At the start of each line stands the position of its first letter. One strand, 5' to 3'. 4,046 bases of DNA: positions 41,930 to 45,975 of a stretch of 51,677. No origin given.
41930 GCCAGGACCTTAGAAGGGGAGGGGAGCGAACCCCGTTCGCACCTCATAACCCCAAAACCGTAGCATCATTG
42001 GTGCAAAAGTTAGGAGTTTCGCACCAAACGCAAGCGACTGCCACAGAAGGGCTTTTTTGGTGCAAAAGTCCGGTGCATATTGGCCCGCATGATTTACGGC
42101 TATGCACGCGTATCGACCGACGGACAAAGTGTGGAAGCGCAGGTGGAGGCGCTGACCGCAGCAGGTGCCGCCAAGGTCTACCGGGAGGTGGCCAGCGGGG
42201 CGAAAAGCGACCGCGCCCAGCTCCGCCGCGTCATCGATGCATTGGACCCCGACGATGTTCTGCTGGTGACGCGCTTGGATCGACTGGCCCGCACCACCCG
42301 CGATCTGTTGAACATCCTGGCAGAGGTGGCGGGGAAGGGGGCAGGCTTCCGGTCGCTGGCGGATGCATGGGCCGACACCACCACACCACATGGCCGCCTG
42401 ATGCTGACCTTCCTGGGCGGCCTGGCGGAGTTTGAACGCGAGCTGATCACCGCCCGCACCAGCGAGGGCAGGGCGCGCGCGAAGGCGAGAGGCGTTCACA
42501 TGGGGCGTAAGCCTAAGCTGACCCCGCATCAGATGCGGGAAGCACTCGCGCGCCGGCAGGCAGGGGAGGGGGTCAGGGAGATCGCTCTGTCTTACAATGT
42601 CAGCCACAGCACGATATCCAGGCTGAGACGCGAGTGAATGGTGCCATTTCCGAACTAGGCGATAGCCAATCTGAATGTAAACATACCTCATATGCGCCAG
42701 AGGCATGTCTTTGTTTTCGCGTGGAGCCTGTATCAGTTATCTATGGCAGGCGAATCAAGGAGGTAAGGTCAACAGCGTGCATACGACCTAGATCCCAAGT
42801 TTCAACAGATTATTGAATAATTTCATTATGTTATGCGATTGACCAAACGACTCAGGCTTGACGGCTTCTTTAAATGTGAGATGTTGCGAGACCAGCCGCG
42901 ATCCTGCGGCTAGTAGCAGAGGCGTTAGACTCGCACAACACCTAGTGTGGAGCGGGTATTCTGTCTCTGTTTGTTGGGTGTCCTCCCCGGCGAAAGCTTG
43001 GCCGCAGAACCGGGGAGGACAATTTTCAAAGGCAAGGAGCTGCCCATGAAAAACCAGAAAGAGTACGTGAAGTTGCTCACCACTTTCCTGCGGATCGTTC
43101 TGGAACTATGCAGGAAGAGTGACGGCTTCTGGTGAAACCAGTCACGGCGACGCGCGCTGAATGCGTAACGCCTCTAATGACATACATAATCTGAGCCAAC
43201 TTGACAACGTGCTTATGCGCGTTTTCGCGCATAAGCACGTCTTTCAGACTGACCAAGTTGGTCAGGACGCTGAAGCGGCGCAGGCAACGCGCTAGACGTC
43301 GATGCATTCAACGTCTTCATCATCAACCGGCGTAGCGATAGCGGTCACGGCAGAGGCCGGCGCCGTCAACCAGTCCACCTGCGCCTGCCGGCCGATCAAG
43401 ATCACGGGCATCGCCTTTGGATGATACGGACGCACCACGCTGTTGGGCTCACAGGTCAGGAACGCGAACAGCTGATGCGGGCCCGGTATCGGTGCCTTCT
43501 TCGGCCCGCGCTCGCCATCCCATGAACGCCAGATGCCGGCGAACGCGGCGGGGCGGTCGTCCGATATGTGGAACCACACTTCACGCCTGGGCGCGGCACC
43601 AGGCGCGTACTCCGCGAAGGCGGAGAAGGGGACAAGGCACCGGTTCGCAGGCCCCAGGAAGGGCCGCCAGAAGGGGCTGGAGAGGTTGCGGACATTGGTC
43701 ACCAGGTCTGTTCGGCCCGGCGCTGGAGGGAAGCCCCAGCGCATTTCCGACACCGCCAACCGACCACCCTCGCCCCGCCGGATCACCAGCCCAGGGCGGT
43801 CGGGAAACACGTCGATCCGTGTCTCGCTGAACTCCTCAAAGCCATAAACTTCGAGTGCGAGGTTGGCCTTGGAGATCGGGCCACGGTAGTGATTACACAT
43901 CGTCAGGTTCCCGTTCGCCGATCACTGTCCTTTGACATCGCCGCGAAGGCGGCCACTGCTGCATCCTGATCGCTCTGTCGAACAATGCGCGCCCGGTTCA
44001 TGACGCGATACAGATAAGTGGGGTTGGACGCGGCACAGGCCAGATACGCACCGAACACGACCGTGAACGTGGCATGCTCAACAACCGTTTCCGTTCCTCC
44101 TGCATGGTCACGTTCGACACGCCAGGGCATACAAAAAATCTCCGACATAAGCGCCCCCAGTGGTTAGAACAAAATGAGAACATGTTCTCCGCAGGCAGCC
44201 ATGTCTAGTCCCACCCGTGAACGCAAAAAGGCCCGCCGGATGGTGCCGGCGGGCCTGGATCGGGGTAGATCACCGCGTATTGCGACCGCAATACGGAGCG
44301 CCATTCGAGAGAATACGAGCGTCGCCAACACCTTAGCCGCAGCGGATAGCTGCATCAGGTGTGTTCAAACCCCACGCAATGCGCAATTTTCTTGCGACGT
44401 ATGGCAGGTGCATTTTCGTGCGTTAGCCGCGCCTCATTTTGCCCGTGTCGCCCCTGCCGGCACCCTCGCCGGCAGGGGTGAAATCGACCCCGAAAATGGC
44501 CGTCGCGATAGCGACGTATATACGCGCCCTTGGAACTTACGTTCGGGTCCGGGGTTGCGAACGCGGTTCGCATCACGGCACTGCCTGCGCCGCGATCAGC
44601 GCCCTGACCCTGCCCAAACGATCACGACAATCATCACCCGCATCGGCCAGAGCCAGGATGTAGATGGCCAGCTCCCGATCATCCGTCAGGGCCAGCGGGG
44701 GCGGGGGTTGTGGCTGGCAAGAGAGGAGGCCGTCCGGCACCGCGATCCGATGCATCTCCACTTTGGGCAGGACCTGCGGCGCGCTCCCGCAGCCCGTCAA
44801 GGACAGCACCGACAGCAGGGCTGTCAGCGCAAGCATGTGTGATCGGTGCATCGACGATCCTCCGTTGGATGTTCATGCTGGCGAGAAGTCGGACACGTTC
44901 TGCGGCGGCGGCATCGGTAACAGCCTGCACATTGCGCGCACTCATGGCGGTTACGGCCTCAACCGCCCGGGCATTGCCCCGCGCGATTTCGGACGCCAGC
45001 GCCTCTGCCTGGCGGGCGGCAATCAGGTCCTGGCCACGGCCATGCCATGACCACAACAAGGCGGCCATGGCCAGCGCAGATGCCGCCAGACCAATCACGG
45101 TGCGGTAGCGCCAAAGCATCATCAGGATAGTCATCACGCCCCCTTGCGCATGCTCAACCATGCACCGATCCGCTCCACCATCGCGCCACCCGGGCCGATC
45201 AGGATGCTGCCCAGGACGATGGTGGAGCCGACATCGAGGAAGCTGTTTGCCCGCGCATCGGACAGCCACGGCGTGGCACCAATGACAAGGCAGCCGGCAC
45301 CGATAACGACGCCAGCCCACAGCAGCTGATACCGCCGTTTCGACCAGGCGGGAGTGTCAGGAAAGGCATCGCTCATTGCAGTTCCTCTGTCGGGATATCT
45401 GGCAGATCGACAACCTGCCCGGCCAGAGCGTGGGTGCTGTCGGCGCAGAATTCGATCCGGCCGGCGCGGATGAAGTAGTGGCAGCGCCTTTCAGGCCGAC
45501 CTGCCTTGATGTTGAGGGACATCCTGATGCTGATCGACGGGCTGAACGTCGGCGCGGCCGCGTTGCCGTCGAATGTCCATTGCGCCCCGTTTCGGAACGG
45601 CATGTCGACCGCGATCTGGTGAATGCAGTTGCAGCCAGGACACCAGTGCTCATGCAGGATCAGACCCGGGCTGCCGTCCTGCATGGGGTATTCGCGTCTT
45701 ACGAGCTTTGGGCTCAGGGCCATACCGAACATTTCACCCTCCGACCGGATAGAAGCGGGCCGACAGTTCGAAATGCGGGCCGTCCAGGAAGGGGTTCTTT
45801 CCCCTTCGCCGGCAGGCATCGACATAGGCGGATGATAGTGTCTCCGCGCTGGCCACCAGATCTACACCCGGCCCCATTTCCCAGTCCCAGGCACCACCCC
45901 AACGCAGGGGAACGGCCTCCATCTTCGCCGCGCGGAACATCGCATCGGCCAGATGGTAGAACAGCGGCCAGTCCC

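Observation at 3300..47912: Fourteen evenly dispersed copies of the 15-bp palindrome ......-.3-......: a candidate genome-wide operator/centromere network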

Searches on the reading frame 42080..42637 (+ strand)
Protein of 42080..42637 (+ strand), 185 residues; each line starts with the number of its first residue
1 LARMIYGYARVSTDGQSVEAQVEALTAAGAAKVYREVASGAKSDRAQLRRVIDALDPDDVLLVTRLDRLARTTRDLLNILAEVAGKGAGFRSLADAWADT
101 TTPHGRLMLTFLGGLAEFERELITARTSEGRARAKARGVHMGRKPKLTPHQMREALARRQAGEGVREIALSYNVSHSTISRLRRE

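Call 34: search_protein_families(library=pfam, proteins=[window:42080-42637:+], max_evalue=0.01)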
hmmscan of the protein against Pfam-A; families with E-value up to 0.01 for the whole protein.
window:42080-42637:+ (185 aa): 4 families
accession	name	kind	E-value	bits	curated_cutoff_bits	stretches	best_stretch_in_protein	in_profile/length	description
PF00239.26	Resolvase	-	2e-43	148.4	23.3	1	5-139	1-144/145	Resolvase, N terminal domain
PF02796.21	HTH_7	-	1e-08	35.6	23.8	1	142-179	1-38/45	Helix-turn-helix domain of resolvase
PF13936.12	HTH_38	-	1.5e-06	28.2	27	1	146-181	4-39/44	Helix-turn-helix domain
PF13384.12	HTH_23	-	0.0045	17.2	24.6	0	155-184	10-39/50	Homeodomain-like domain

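Call 35: search_protein_families(library=phrogs, proteins=[window:42080-42637:+], max_evalue=0.001)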
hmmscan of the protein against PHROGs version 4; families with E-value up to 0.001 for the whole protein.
window:42080-42637:+ (185 aa): 6 families
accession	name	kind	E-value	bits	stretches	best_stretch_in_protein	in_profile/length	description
phrog_125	-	DNA, RNA and nucleotide metabolism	1.1e-62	212.9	1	2-183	19-200/254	DNA invertase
phrog_95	-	integration and excision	9.9e-29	101.4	1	5-145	90-244/651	integrase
phrog_664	-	DNA, RNA and nucleotide metabolism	4.9e-09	37.3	1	95-182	26-120/210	DNA binding protein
phrog_8275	-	DNA, RNA and nucleotide metabolism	8.7e-09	36.1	1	4-52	1-49/51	DNA invertase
phrog_6620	-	integration and excision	0.00035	21.2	1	4-84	57-146/201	transposase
phrog_517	-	DNA, RNA and nucleotide metabolism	0.0004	22.3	1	124-182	59-121/128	HTH DNA binding protein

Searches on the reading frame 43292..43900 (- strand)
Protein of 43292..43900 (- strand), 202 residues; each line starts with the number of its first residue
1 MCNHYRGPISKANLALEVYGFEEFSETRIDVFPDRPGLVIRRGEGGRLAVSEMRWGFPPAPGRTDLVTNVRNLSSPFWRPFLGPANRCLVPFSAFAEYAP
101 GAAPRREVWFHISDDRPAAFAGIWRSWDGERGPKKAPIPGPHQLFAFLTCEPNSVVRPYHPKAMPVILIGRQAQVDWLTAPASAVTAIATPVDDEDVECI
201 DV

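Call 34: search_protein_families(library=pfam, proteins=[window:43292-43900:-], max_evalue=0.01)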
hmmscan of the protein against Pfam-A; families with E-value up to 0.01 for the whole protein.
window:43292-43900:- (202 aa): 1 family
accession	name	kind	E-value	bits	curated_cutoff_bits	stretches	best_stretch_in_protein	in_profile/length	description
PF02586.19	SRAP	-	1.6e-19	70.8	27.1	1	1-202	1-207/214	SOS response associated peptidase (SRAP)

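Call 35: search_protein_families(library=phrogs, proteins=[window:43292-43900:-], max_evalue=0.001)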
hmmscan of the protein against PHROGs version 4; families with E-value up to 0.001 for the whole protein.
window:43292-43900:- (202 aa): 1 family
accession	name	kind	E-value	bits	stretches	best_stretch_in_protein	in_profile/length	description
phrog_1599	-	unknown function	1.7e-32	113.7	1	1-195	1-200/225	-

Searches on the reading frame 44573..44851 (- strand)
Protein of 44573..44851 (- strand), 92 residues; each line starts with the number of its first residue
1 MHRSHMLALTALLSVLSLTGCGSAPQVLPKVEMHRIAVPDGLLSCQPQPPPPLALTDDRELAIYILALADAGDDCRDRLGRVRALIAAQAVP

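Call 34: search_protein_families(library=pfam, proteins=[window:44573-44851:-], max_evalue=0.01)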
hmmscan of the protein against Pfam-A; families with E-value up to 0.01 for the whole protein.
window:44573-44851:- (92 aa): 1 family
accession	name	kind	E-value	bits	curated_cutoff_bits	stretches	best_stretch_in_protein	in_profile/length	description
PF23793.1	LysC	-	2.6e-05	24.5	27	1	16-84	1-64/69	Rz1-like lysis system protein LysC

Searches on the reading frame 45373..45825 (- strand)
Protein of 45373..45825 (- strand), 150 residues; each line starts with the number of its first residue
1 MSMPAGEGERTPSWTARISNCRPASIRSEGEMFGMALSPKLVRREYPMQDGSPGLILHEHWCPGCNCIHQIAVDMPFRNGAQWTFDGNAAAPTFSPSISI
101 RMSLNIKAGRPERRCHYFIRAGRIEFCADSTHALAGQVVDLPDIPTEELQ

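Call 34: search_protein_families(library=pfam, proteins=[window:45373-45825:-], max_evalue=0.01)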
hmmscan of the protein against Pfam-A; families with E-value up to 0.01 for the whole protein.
window:45373-45825:- (150 aa): 1 family
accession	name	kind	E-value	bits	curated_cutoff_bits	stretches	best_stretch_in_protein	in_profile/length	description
PF20137.4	DUF6527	-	2.5e-12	46.9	23.6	1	60-127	5-63/63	Family of unknown function (DUF6527)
